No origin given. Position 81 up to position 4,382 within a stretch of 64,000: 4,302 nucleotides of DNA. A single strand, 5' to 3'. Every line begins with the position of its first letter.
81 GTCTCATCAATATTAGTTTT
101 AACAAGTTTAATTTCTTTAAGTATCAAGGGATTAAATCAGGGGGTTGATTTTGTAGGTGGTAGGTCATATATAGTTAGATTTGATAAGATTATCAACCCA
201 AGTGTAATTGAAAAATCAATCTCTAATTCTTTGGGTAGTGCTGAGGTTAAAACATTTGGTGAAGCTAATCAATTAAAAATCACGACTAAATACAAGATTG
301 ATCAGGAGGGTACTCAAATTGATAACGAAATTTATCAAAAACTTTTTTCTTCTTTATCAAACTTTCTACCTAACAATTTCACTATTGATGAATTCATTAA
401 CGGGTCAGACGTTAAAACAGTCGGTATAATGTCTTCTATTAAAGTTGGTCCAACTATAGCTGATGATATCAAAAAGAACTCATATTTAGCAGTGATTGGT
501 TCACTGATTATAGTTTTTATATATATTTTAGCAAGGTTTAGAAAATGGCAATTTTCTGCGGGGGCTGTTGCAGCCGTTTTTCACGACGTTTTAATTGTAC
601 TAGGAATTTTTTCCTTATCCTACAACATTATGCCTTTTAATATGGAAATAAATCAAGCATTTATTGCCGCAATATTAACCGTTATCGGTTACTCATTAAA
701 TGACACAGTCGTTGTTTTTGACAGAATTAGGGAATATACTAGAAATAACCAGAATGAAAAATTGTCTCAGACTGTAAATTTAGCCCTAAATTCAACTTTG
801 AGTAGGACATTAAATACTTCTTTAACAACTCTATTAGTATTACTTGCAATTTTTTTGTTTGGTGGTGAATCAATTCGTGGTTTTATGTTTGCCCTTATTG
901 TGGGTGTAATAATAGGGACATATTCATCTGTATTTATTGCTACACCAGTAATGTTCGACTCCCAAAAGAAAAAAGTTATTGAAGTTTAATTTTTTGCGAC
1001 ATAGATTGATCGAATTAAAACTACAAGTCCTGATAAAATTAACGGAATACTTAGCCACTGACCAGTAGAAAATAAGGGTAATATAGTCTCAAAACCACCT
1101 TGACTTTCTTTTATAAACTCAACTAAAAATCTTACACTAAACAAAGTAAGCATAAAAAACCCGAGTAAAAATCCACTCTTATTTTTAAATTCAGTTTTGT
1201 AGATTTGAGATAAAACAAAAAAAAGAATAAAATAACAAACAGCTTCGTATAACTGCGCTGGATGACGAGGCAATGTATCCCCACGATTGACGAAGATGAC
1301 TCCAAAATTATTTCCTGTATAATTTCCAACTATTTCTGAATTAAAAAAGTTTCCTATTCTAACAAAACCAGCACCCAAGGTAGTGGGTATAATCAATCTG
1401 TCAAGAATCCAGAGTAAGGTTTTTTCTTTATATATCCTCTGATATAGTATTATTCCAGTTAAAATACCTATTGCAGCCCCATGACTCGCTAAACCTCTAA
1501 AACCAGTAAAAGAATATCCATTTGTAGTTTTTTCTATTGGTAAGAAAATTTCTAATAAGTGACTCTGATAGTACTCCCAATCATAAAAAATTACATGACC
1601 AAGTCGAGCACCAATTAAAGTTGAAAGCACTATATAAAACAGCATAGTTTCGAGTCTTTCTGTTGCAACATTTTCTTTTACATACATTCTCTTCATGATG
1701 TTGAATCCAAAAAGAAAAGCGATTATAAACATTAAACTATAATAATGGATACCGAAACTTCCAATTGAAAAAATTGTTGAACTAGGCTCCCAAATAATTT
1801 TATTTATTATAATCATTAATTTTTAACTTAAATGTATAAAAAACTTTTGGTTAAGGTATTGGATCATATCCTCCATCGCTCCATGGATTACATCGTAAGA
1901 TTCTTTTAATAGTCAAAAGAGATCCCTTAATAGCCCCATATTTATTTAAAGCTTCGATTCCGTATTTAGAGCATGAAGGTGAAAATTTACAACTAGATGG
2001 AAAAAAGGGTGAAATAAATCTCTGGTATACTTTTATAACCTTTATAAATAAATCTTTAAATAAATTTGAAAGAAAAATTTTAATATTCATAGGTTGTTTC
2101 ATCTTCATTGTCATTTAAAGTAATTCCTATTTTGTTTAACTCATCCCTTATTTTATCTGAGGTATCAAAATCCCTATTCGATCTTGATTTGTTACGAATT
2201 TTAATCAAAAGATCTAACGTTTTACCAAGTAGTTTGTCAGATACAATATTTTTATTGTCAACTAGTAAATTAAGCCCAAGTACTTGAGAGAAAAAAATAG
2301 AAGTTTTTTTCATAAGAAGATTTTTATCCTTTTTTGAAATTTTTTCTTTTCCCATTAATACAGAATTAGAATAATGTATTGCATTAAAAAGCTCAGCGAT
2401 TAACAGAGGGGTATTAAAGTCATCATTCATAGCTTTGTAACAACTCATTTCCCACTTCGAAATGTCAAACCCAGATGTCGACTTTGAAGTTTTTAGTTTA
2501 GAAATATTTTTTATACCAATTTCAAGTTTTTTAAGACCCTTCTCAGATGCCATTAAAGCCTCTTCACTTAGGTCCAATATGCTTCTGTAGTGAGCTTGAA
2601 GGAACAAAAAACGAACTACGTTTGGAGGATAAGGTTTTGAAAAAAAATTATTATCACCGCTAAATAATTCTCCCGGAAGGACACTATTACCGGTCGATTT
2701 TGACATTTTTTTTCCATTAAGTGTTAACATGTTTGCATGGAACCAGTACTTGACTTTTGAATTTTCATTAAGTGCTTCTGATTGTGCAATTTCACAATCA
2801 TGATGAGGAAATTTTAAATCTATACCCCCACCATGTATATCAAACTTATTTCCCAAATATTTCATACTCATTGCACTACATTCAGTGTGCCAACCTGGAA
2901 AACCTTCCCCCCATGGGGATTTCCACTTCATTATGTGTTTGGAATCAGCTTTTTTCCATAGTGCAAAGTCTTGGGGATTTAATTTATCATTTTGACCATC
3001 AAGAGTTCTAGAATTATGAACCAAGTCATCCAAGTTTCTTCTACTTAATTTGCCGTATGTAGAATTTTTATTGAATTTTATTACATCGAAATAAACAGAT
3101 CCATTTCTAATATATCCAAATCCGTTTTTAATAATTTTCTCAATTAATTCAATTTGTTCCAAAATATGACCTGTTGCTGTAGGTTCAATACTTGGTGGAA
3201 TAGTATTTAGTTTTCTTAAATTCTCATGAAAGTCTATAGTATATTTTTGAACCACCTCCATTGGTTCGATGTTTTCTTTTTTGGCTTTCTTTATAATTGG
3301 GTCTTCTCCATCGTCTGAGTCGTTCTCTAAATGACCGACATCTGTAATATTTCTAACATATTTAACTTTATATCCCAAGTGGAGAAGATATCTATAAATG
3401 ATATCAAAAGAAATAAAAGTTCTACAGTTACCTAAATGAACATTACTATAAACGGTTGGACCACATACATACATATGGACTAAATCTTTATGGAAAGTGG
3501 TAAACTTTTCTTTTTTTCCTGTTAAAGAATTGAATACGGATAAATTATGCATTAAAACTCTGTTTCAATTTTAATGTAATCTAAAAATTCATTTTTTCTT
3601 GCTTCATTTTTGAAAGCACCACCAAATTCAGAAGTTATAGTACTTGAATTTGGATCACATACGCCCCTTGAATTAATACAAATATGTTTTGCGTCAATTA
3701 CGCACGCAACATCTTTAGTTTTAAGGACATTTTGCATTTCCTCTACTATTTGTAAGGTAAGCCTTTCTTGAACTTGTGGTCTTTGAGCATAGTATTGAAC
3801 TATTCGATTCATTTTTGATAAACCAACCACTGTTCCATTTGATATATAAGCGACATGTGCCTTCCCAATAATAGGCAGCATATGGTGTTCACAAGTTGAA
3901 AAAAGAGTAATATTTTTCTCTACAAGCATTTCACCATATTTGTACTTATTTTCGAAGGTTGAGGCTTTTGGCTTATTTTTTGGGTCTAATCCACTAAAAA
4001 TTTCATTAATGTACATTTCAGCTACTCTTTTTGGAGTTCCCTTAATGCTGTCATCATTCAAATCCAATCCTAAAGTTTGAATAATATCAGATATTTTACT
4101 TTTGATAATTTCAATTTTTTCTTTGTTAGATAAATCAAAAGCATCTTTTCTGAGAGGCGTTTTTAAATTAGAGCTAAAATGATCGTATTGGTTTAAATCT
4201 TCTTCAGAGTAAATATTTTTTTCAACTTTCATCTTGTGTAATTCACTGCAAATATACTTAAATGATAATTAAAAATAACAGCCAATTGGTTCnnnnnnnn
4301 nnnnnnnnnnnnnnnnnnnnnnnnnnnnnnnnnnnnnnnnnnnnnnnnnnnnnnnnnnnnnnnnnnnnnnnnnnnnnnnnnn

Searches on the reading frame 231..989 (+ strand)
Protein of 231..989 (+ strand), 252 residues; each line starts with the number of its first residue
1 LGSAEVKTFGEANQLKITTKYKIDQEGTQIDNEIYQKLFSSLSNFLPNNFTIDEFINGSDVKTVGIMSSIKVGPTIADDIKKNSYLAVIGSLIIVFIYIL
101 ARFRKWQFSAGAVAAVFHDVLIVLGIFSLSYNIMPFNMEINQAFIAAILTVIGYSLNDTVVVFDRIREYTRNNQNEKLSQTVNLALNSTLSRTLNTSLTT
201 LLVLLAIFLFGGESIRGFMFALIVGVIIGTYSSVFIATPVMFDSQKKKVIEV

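Call 17: search_protein_families(library=pfam, proteins=[window:231-989:+], max_evalue=0.001)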
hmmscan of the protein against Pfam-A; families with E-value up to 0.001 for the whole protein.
window:231-989:+ (252 aa): 1 family
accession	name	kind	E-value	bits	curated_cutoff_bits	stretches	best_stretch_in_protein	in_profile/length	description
PF02355.23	SecD_SecF_C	-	9.5e-60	201.7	20.5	1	64-245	13-187/189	Protein export membrane protein SecD/SecF, C-terminal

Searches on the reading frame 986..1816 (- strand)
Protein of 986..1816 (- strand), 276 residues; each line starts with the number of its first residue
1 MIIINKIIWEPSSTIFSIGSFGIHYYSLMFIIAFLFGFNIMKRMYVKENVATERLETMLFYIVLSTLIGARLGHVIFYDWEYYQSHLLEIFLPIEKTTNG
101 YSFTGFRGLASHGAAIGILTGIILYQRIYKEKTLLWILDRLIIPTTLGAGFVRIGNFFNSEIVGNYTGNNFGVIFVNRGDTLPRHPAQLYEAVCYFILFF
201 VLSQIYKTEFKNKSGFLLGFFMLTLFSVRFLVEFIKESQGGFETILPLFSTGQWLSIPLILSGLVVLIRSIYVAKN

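Call 17: search_protein_families(library=pfam, proteins=[window:986-1816:-], max_evalue=0.001)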
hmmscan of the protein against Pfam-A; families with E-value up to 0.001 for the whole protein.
window:986-1816:- (276 aa): 1 family
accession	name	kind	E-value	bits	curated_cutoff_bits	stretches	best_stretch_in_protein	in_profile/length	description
PF01790.23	LGT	-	2e-56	191.4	24.9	1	14-268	2-239/240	Prolipoprotein diacylglyceryl transferase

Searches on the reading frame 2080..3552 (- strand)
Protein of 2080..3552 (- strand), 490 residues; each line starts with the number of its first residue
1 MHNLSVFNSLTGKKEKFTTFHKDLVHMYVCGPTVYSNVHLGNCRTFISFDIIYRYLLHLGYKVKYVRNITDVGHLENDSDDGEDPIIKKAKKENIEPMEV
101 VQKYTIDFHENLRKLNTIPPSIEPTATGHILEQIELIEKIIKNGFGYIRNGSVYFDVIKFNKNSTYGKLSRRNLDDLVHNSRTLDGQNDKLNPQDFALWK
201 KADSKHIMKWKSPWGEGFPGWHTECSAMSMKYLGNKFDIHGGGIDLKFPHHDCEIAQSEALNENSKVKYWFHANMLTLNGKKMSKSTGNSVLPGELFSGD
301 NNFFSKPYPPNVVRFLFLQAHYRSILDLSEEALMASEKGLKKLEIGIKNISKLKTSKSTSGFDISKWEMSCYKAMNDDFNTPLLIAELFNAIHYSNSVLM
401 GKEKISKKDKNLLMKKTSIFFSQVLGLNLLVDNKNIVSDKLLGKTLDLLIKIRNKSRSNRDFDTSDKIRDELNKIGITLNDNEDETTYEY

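Call 17: search_protein_families(library=pfam, proteins=[window:2080-3552:-], max_evalue=0.001)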
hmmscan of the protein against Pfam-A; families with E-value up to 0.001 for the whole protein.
window:2080-3552:- (490 aa): 3 families
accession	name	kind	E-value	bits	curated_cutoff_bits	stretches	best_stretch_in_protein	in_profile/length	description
PF01406.26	tRNA-synt_1e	-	7.6e-100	334.6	27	1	18-336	3-299/301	tRNA synthetases class I (C) catalytic domain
PF09334.17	tRNA-synt_1g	-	1.4e-09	37.7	20.1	1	32-117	6-83/391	tRNA synthetases class I (M)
PF09190.17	DALR_2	-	5.2e-07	30.6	22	1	372-427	3-55/57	DALR domain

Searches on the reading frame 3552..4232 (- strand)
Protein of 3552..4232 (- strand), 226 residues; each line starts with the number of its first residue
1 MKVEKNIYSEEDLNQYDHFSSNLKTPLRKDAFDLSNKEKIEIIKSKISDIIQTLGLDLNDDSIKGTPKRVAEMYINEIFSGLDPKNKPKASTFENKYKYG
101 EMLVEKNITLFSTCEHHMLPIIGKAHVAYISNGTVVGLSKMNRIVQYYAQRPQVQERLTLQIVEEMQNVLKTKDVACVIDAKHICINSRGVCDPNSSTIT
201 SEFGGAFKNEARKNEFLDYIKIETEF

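Call 17: search_protein_families(library=pfam, proteins=[window:3552-4232:-], max_evalue=0.001)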
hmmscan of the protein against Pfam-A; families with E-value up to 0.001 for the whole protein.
window:3552-4232:- (226 aa): 1 family
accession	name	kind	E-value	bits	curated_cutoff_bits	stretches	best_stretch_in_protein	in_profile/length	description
PF01227.27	GTP_cyclohydroI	-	8.2e-62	208.3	27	1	43-220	1-178/179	GTP cyclohydrolase I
